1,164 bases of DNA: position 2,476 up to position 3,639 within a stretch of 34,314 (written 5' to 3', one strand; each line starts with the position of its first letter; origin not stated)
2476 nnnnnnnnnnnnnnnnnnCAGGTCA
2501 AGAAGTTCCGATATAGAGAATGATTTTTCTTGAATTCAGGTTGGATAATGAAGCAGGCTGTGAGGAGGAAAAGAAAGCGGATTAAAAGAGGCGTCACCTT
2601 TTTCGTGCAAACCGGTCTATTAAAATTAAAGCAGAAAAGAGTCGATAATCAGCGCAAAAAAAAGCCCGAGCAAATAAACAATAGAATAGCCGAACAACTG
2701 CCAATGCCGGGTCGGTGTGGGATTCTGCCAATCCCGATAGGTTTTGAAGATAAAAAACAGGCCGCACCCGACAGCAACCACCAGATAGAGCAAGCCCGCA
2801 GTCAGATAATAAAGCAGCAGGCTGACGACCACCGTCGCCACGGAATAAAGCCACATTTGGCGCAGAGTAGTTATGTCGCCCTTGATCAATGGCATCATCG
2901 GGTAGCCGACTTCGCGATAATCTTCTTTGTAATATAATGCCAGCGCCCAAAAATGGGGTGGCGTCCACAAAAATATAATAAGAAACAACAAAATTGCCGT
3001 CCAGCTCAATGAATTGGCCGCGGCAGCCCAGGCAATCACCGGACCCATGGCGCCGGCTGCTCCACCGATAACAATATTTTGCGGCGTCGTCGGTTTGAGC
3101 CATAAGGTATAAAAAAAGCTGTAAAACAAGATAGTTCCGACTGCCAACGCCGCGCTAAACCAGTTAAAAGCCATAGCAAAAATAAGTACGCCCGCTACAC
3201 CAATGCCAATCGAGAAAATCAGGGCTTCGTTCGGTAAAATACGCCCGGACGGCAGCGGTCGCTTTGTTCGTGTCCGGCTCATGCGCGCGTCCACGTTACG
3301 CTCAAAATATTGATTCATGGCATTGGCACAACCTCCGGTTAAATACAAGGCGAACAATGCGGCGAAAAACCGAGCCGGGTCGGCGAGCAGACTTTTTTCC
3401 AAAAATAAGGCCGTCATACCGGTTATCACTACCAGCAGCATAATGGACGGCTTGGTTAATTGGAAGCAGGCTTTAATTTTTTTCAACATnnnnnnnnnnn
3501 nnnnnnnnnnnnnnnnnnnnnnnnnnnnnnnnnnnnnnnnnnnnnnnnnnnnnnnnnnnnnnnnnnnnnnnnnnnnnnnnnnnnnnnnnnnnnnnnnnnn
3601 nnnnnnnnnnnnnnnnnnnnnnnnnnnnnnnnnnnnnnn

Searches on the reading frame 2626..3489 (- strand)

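Call 15: search_protein_families(library=pfam, proteins=[window:2626-3489:-], max_evalue=0.00001)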
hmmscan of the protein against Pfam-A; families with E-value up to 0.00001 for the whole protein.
window:2626-3489:- (287 aa): 1 family
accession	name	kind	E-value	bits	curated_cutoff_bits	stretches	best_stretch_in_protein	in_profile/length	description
PF01040.23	UbiA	-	1.3e-60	205.3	34.2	1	20-270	1-245/250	UbiA prenyltransferase family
